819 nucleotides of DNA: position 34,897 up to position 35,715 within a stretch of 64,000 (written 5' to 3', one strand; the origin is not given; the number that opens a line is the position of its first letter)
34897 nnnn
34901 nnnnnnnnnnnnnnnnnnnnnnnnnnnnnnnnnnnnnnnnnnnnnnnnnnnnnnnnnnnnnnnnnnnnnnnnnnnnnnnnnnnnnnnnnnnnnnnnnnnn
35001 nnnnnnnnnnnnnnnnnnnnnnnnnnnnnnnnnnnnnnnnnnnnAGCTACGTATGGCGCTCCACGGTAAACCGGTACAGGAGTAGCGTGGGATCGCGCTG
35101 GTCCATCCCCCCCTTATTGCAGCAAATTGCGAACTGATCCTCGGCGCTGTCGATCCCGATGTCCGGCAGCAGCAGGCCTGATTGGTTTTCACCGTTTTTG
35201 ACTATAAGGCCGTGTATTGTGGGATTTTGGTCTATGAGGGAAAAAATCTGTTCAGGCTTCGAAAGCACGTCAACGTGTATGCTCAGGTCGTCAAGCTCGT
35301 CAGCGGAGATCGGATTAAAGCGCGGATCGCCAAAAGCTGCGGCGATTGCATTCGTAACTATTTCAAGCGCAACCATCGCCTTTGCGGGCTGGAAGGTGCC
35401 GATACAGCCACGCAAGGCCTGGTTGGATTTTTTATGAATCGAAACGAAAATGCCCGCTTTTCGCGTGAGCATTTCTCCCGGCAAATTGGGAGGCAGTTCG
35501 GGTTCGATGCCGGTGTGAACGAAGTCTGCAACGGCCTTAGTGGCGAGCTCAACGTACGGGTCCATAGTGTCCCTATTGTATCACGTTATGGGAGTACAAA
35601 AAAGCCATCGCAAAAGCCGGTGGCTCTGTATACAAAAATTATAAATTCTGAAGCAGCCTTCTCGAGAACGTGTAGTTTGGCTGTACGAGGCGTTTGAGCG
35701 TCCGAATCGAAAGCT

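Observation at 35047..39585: AmmeMemoRadiSam-type operon expanded with a secreted four-repeat protein and a membrane protein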

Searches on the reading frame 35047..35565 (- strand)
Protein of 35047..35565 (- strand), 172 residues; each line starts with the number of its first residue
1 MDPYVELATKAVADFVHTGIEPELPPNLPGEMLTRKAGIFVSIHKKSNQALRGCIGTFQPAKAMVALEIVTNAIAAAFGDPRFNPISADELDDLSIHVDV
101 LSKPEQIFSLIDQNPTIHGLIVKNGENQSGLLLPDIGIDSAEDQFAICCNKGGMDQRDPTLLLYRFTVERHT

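Call 3: search_protein_families(library=ncbifam, proteins=[window:35047-35565:-], max_evalue=0.01)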
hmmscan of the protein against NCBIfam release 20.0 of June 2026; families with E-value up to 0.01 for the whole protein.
window:35047-35565:- (172 aa): 3 families
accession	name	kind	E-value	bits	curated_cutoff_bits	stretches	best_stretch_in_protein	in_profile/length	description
TIGR04335.1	AmmeMemoSam_A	hypoth_equivalog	4.4e-35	120.6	99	1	4-169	3-173/175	AmmeMemoRadiSam system protein A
TIGR00296.1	TIGR00296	hypoth_equivalog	1.6e-28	99.8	91.05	1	5-155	13-169/200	TIGR00296 family protein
NF002000.0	PRK00801.1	equivalog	8.2e-28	96.9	273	1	5-155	13-166/201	hypothetical protein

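Call 4: search_protein_families(library=pfam, proteins=[window:35047-35565:-], max_evalue=0.01)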
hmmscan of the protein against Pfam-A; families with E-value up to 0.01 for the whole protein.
window:35047-35565:- (172 aa): 1 family
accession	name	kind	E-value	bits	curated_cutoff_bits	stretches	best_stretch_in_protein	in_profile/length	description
PF01871.22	AMMECR1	-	7.8e-41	139.8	25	1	5-170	1-167/168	AMMECR1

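Call 63: find_homologous_proteins(query=window:35047-35565:-, max_evalue=0.001)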
Query window:35047-35565:- (172 aa): 3966 proteins with E <= 0.001 among 4036 candidates; the best 120 are listed.
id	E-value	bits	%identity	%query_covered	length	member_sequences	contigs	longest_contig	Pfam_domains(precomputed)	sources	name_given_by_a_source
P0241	7.6e-110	382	100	100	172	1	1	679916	PF01871.23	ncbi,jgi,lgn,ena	ncbi:MAG: AmmeMemoRadiSam system protein A [Patescibacteria group bacterium]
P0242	2.4e-74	266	71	100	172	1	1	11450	PF01871.23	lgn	-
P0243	4.4e-59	217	58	99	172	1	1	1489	PF01871.23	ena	-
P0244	2.6e-55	205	54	99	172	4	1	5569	PF01871.23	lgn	-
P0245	5.5e-55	203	55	99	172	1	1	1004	PF01871.23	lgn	-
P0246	9.7e-55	203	55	99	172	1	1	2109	PF01871.23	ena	-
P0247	2.9e-54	201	54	99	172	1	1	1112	PF01871.23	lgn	-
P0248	9.7e-54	199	56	99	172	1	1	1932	PF01871.23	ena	-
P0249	1.2e-53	199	54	99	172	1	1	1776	PF01871.23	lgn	-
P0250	5.8e-53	197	56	99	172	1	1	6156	PF01871.23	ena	-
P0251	7.0e-53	197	58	99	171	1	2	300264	PF01871.23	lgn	-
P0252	9.6e-53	196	55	99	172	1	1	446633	PF01871.23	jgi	-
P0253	1.1e-52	196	53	100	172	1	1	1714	PF01871.23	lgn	-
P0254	2.0e-52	195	54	99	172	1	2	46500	PF01871.23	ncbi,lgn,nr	ncbi:MAG: AmmeMemoRadiSam system protein A [Patescibacteria group bacterium]|nr:AmmeMemoRadiSam syst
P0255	2.4e-52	195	56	100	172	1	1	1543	PF01871.23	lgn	-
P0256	3.3e-52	194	55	99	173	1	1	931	PF01871.23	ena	-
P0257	7.5e-52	193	55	100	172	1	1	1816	PF01871.23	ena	-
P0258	8.7e-52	193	54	99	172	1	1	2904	PF01871.23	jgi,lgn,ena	-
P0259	1.4e-51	192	53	99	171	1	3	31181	PF01871.23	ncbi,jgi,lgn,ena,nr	ncbi:AmmeMemoRadiSam system protein A [Patescibacteria group bacterium]|nr:AmmeMemoRadiSam system pr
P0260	1.7e-51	192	50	99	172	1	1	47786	PF01871.23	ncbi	ncbi:MAG: AmmeMemoRadiSam system protein A [Patescibacteria group bacterium]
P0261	2.4e-51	192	53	99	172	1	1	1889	PF01871.23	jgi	jgi:AmmeMemoRadiSam system protein A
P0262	2.5e-51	192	53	100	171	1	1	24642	PF01871.23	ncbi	-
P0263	3.5e-51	191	51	99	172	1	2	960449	PF01871.23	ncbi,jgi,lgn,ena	ncbi:MAG: AmmeMemoRadiSam system protein A [Patescibacteria group bacterium]|jgi:hypothetical protei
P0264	4.8e-51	191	54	99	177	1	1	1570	PF01871.23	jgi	jgi:AmmeMemoRadiSam system protein A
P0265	6.3e-51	190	53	99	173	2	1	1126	PF01871.23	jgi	jgi:AmmeMemoRadiSam system protein A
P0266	8.2e-51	190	53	100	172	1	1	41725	PF01871.23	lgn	-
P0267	1.2e-50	189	50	99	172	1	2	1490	PF01871.23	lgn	-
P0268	2.8e-50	188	51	99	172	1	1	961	PF01871.23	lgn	-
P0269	3.9e-50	188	50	99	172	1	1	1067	PF01871.23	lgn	-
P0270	1.4e-49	186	50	99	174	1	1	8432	PF01871.23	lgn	-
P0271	6.4e-49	184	52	99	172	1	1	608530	PF01871.23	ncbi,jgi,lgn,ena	ncbi:MAG: AmmeMemoRadiSam system protein A [Patescibacteria group bacterium]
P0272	9.4e-49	183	51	99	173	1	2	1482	PF01871.23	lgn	-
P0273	1.4e-48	183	54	90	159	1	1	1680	PF01871.23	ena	-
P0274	1.5e-48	182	50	99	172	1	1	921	PF01871.23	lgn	-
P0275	1.8e-48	182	52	99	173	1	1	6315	PF01871.23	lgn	-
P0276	1.9e-48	182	60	81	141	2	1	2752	PF01871.23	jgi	-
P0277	2.5e-48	182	49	100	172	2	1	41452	PF01871.23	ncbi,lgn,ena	ncbi:MAG: AmmeMemoRadiSam system protein A [Patescibacteria group bacterium]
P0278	3.2e-48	181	55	100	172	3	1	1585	PF01871.23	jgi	jgi:AmmeMemoRadiSam system protein A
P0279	4.9e-48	181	59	81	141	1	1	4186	PF01871.23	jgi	jgi:AmmeMemoRadiSam system protein A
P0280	5.6e-48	181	51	99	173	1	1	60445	PF01871.23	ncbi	ncbi:MAG: AmmeMemoRadiSam system protein A [Patescibacteria group bacterium]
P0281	1.3e-47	180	52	99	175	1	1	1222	PF01871.23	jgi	jgi:AmmeMemoRadiSam system protein A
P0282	1.4e-47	179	48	99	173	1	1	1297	PF01871.23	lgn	-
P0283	4.5e-47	178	48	99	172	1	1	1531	PF01871.23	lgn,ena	-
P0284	7.0e-47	177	49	99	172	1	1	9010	PF01871.23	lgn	-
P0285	1.5e-46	176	58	86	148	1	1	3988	PF01871.23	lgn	-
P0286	1.8e-46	176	50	99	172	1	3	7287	PF01871.23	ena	-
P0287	3.2e-46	175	51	99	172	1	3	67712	PF01871.23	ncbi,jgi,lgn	-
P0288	3.8e-46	175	48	99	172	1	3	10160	PF01871.23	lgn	-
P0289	4.5e-46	174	53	99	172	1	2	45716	PF01871.23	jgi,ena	jgi:AmmeMemoRadiSam system protein A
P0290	5.8e-46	174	50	99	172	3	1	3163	PF01871.23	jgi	jgi:hypothetical protein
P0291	7.8e-46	174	51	99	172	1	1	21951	PF01871.23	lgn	-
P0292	9.8e-46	173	47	99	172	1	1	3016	PF01871.23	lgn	-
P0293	1.1e-45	173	51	99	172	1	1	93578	PF01871.23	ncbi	-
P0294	1.6e-45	173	51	99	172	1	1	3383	PF01871.23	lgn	-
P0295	1.7e-45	173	53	99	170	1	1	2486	PF01871.23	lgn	-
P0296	1.8e-45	173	47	99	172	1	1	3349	PF01871.23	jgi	jgi:hypothetical protein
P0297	2.5e-45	172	47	99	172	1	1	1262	PF01871.23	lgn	-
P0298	4.5e-45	171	52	99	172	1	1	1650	PF01871.23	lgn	-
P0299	4.7e-45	171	52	99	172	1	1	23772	PF01871.23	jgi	jgi:AmmeMemoRadiSam system protein A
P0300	5.0e-45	171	48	99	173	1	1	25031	PF01871.23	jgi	-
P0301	5.9e-45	171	50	99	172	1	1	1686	PF01871.23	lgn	-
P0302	1.1e-44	170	51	99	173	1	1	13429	PF01871.23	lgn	-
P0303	1.1e-44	170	46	99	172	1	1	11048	PF01871.23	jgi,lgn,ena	-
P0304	1.5e-44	169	52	99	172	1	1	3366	PF01871.23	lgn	-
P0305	1.7e-44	169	50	99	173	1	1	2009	PF01871.23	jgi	jgi:AmmeMemoRadiSam system protein A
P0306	3.6e-44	168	50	99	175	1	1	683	PF01871.23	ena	-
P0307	3.9e-44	168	50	99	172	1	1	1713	PF01871.23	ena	-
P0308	7.9e-44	167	52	99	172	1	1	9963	PF01871.23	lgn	-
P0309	1.4e-43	166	51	99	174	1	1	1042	PF01871.23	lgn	-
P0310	2.1e-43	166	52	99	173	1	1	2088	PF01871.23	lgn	-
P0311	2.5e-43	166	51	99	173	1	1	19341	PF01871.23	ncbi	ncbi:MAG: AmmeMemoRadiSam system protein A [Patescibacteria group bacterium]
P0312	2.9e-43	165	47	99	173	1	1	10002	PF01871.23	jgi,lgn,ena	-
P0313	3.1e-43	165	48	99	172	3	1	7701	PF01871.23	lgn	-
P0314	3.6e-43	165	54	98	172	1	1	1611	PF01871.23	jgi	-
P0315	4.2e-43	165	48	99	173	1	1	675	PF01871.23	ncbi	-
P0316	9.8e-43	164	49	99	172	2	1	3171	PF01871.23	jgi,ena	-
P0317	1.4e-42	163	51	99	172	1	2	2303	PF01871.23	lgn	-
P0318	1.4e-42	163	54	98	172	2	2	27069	PF01871.23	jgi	-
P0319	1.4e-42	163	51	99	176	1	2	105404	PF01871.23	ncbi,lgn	-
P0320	1.6e-42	163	52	98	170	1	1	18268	PF01871.23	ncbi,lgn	-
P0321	1.7e-42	163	52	99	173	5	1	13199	PF01871.23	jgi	-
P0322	3.4e-42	162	49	99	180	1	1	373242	PF01871.23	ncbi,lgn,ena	-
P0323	4.0e-42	162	49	99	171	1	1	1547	PF01871.23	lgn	-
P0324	4.9e-42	161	51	99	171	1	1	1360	PF01871.23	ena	-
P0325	5.0e-42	161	53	98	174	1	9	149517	PF01871.23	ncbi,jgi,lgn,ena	jgi:AmmeMemoRadiSam system protein A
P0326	8.5e-42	161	49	100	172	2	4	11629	PF01871.23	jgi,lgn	jgi:AmmeMemoRadiSam system protein A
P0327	1.0e-41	160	48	99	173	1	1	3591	PF01871.23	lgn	-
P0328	1.1e-41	160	47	99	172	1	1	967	PF01871.23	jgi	jgi:AmmeMemoRadiSam system protein A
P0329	1.2e-41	160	51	99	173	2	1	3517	PF01871.23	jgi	jgi:AmmeMemoRadiSam system protein A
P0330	1.2e-41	160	50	99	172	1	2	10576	PF01871.23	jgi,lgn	jgi:AmmeMemoRadiSam system protein A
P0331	1.3e-41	160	51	99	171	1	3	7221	PF01871.23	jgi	jgi:AmmeMemoRadiSam system protein A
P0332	1.5e-41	160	46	99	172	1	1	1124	PF01871.23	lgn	-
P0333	2.1e-41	159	48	99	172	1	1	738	PF01871.23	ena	-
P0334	2.2e-41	159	51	99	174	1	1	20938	PF01871.23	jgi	-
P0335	2.4e-41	159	50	99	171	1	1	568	PF01871.23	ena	-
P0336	2.5e-41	159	45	99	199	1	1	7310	PF01871.23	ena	-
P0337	2.5e-41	159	48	99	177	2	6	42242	PF01871.23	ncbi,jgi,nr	ncbi:AmmeMemoRadiSam system protein A [Candidatus Shapirobacteria bacterium]|nr:AmmeMemoRadiSam syst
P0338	2.7e-41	159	50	99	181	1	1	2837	PF01871.23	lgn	-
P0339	3.1e-41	159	50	99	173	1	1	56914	PF01871.23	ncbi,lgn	-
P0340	3.2e-41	159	50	99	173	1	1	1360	PF01871.23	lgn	-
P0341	3.7e-41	158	51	99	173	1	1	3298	PF01871.23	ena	-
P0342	3.8e-41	158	51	99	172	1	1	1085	PF01871.23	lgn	-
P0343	4.2e-41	158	49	99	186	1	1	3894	PF01871.23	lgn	-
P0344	4.7e-41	158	48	98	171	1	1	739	PF01871.23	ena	-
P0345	5.6e-41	158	52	97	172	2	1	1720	PF01871.23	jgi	jgi:AmmeMemoRadiSam system protein A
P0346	6.0e-41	158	51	99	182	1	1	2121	PF01871.23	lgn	-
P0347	6.4e-41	158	47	99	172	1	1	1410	PF01871.23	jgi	jgi:AmmeMemoRadiSam system protein A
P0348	7.0e-41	158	49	99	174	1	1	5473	PF01871.23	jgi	jgi:AmmeMemoRadiSam system protein A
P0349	8.1e-41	157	49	99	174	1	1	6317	PF01871.23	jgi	-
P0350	1.0e-40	157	50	100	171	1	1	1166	PF01871.23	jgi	-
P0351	1.2e-40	157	49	98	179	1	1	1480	PF01871.23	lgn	-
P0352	1.6e-40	156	51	99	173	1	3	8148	PF01871.23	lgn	-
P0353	1.6e-40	156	51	99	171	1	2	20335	PF01871.23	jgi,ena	-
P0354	1.7e-40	156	51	99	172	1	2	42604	PF01871.23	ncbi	-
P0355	1.8e-40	156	49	99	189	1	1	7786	PF01871.23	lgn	-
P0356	1.8e-40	156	51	99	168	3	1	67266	PF01871.23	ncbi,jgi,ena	ncbi:MAG: AmmeMemoRadiSam system protein A [Dehalococcoidales bacterium]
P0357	2.3e-40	156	51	99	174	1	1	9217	PF01871.23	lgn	-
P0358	2.6e-40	156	45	99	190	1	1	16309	PF01871.23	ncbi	-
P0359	2.6e-40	156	48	99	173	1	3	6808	PF01871.23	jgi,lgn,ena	-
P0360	3.0e-40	155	50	99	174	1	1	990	PF01871.23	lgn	-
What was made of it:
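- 35047..35565 (-): AMMECR1 / AmmeMemoRadiSam system protein A, 172 aa. The identical protein is named 'AmmeMemoRadiSam system protein A' by NCBI (call 63).
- On AmmeMemoRadiSam system: Named as protein A by NCBI (call 63).
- Tried and rejected: The AMMECR1 homologue list gave no genome identifiers (call 63).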

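Call 64: find_encoding_contigs(protein=P0337, flank=6000, max_places=1)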
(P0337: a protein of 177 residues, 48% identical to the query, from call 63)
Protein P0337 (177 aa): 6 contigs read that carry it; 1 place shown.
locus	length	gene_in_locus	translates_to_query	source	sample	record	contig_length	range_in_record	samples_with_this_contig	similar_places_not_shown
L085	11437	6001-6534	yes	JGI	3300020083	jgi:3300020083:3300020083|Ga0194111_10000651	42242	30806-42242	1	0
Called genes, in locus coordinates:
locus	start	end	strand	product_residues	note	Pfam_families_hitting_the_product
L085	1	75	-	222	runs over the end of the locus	PF03734:YkuD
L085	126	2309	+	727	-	PF04932:Wzy_C, PF00515:TPR_1 (faint), PF07719:TPR_2 (faint), PF13428:TPR_14 (faint), PF13176:TPR_7 (faint), PF13414:TPR_11 (weak), PF14559:TPR_19 (weak)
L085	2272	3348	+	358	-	PF04055:Radical_SAM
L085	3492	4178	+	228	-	PF02900:LigB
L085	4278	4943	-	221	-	PF03575:Peptidase_S51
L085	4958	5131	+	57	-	-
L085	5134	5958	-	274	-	PF00149:Metallophos, PF12850:Metallophos_2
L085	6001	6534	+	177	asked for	PF01871:AMMECR1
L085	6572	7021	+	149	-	-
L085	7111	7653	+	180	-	PF01327:Pep_deformylase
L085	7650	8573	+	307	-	PF00551:Formyl_trans_N, PF02911:Formyl_trans_C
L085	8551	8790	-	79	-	PF00830:Ribosomal_L28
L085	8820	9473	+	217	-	PF02163:Peptidase_M50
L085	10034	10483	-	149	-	PF09424:YqeY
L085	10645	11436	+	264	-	?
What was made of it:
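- In L085 rSAM and LigB are adjacent and the inserted genes lie between LigB and AMMECR1 (call 64).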

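Call 65: find_encoding_contigs(protein=P0356, flank=6000, max_places=1)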
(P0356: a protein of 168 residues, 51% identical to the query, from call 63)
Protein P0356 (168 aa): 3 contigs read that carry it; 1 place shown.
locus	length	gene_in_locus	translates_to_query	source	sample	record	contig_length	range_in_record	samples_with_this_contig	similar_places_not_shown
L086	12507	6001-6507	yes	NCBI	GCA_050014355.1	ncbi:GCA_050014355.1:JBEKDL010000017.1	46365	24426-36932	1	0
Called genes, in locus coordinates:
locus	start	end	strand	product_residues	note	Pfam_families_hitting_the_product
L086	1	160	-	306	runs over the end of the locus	PF17284:Spermine_synt_N (weak), PF01564:Spermine_synth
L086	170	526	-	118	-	PF02675:AdoMet_dc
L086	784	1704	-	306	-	PF13500:AAA_26 (faint), PF07085:DRTGG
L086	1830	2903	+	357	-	PF00535:Glycos_transf_2, PF13641:Glyco_tranf_2_3, PF04138:GtrA_DPMS_TM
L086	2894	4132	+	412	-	PF13231:PMT_2, PF02366:PMT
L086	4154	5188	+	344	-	PF04055:Radical_SAM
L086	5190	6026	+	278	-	PF01875:Memo, PF02900:LigB (weak)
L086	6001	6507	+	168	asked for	PF01871:AMMECR1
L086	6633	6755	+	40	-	PF10604:Polyketide_cyc2 (weak)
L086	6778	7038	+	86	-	-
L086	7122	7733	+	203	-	PF00903:Glyoxalase, PF12674:Zn_ribbon_2 (weak)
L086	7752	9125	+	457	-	PF05496:RuvB_N, PF00004:AAA, PF07728:AAA_5 (faint), PF13173:AAA_14, PF16193:AAA_assoc_2, PF12002:MgsA_C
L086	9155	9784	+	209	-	PF01865:PhoU_div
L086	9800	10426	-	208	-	PF00625:Guanylate_kin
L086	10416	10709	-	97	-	PF04025:RemA-like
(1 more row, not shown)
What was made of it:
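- On AmmeMemoRadiSam system: The canonical Dehalococcoidales locus has a true Memo (call 65).
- Canonical rSAM-Memo-AMMECR1 in a Dehalococcoidales genome (call 65).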

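Call 66: find_encoding_contigs(protein=P0325, flank=6000, max_places=1)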
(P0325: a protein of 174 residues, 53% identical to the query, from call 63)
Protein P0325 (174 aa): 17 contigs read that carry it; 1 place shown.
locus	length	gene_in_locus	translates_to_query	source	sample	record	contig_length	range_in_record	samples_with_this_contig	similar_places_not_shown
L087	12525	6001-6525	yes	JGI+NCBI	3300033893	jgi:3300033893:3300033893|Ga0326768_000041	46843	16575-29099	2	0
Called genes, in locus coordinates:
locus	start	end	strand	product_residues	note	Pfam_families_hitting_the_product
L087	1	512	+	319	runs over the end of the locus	PF00478:IMPDH (faint), PF03060:NMO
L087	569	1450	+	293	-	PF00698:Acyl_transf_1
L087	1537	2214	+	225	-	PF00106:adh_short, PF08659:KR, PF13561:adh_short_C2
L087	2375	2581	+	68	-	PF03780:Asp23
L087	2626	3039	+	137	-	PF01029:NusB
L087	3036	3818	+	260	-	PF02416:TatA_B_E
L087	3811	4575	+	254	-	PF00902:TatC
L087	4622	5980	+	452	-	-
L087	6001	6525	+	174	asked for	PF01871:AMMECR1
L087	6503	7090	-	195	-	PF00156:Pribosyltran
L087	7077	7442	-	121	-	-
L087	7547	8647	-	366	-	PF00072:Response_reg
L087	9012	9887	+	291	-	PF08220:HTH_DeoR, PF08279:HTH_11, PF00455:DeoRC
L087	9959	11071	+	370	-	PF01208:URO-D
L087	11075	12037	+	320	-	PF00294:PfkB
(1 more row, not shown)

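Call 85: find_encoding_contigs(protein=P0322, flank=7000, max_places=1)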
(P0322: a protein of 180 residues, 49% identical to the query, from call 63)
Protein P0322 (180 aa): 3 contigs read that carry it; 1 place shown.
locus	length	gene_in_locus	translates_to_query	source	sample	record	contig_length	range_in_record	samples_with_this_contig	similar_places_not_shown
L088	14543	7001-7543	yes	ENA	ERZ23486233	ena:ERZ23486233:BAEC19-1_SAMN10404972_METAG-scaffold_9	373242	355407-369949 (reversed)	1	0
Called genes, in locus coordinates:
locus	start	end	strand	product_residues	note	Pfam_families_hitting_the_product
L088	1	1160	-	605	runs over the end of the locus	PF01368:DHH, PF02272:DHHA1, PF17768:RecJ_OB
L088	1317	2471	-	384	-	PF07549:Sec_GG, PF02355:SecD_SecF_C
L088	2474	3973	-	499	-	PF21760:SecD_1st, PF22599:SecDF_P1_head, PF03176:MMPL (weak), PF02355:SecD_SecF_C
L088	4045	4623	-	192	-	PF10469:AKAP7_NLS, PF02834:LigT_PEase, PF13563:2_5_RNA_ligase2, PF02834:LigT_PEase (weak)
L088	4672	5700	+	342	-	PF13353:Fer4_12 (weak), PF04055:Radical_SAM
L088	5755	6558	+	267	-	PF02900:LigB, PF01875:Memo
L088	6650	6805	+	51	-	-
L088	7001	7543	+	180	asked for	PF01871:AMMECR1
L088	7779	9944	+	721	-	PF17764:PriA_3primeBD, PF00270:DEAD (faint), PF18319:Zn_ribbon_PriA, PF18074:PriA_C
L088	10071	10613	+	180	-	PF01327:Pep_deformylase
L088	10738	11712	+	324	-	PF00551:Formyl_trans_N, PF02911:Formyl_trans_C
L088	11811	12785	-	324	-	PF01368:DHH, PF02272:DHHA1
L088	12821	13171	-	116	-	PF02033:RBFA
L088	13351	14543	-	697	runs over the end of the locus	PF04760:IF2_N, PF00009:GTP_EFTU, PF01926:MMR_HSR1, PF08477:Roc (weak), PF03144:GTP_EFTU_D2 (faint), PF22042:EF-G_D2, PF11987:IF-2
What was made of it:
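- Uninterrupted arrangement in L088, LigT | rSAM-LigB/Memo-(51 aa)-AMMECR1-PriA-Def-Fmt (call 85).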

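Call 86: find_encoding_contigs(protein=P0319, flank=7000, max_places=1)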
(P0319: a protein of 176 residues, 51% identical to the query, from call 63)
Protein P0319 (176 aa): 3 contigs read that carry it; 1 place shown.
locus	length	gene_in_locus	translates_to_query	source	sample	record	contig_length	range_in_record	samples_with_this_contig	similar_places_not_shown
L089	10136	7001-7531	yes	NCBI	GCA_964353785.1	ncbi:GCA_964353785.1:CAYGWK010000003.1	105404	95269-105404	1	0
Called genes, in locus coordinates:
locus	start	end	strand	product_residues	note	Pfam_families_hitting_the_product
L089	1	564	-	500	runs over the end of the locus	-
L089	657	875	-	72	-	PF24113:DUF7387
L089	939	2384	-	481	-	PF01476:LysM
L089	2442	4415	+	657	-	PF04932:Wzy_C, PF13424:TPR_12 (faint), PF21033:RMD1-3 (weak), PF13371:TPR_9 (weak), PF13414:TPR_11 (weak), PF00515:TPR_1, PF07719:TPR_2 (weak), PF13181:TPR_8 (weak), +1 more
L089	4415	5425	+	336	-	PF04055:Radical_SAM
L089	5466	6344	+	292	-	-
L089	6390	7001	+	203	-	PF02900:LigB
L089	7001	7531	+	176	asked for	PF01871:AMMECR1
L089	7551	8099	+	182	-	PF01327:Pep_deformylase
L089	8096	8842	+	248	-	PF00551:Formyl_trans_N, PF02911:Formyl_trans_C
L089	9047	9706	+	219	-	PF02163:Peptidase_M50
